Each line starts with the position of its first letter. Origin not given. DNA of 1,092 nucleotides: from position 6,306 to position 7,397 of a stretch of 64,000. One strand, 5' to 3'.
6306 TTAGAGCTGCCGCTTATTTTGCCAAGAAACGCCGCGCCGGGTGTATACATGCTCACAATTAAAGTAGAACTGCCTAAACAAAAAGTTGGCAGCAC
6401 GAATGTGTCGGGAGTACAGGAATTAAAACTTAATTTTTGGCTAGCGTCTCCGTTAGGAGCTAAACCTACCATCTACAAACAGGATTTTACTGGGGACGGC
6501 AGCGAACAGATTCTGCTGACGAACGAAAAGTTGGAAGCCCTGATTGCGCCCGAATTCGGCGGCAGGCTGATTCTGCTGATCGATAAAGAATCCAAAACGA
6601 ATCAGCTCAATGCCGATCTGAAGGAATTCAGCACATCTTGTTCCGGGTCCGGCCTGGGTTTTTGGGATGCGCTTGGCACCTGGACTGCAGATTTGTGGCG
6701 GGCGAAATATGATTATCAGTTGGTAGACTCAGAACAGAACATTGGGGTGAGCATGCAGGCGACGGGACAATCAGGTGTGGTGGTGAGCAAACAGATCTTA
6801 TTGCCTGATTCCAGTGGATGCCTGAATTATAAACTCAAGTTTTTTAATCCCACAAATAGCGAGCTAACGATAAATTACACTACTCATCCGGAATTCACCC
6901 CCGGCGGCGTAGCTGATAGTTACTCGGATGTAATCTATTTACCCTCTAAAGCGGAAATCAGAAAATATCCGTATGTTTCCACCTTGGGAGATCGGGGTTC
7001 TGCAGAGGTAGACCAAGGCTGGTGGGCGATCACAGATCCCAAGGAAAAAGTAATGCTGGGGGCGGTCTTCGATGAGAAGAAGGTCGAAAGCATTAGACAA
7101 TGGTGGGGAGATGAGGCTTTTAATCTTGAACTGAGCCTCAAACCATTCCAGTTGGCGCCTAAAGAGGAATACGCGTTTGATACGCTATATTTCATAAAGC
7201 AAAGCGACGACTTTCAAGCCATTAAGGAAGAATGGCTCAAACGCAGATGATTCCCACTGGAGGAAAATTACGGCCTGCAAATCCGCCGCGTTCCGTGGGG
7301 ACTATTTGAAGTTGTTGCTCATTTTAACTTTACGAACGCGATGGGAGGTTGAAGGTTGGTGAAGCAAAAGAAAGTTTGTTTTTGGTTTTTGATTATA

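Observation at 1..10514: Local amplification of a giant multidomain GH-A hydrolase: three paralogs, two in tandem with the translation-initiation region co-duplicated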

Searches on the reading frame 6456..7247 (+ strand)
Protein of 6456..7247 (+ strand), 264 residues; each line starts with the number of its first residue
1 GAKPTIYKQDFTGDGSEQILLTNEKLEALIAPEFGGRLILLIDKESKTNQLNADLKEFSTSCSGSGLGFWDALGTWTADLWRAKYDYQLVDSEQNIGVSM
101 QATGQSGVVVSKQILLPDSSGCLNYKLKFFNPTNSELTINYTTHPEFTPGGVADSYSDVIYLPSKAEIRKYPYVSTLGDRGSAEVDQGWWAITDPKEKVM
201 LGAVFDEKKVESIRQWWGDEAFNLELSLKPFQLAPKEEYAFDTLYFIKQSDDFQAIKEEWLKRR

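Call 78: search_solved_structures(query=A6, max_evalue=10, show_alignments=3)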
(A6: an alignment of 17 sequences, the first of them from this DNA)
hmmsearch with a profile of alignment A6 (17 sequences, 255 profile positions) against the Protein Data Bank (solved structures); distinct sequences matched with E-value up to 10: 6.
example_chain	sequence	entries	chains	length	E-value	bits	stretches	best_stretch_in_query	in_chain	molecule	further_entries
3mwx_A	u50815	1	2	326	0.012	18.2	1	15-52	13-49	Aldose 1-epimerase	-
4bze_A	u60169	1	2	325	0.012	18.1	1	15-52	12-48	ALDOSE 1-EPIMERASE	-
4bzf_A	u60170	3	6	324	0.012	18.1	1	15-52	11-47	ALDOSE 1-EPIMERASE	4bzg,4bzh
3q1n_A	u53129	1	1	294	0.08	15.4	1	83-158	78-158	Galactose mutarotase related enzyme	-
1k1w_A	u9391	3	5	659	0.61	12.5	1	9-49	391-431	4-ALPHA-GLUCANOTRANSFERASE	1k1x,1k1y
1xf1_A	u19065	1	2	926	7.6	8.9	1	102-141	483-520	C5a peptidase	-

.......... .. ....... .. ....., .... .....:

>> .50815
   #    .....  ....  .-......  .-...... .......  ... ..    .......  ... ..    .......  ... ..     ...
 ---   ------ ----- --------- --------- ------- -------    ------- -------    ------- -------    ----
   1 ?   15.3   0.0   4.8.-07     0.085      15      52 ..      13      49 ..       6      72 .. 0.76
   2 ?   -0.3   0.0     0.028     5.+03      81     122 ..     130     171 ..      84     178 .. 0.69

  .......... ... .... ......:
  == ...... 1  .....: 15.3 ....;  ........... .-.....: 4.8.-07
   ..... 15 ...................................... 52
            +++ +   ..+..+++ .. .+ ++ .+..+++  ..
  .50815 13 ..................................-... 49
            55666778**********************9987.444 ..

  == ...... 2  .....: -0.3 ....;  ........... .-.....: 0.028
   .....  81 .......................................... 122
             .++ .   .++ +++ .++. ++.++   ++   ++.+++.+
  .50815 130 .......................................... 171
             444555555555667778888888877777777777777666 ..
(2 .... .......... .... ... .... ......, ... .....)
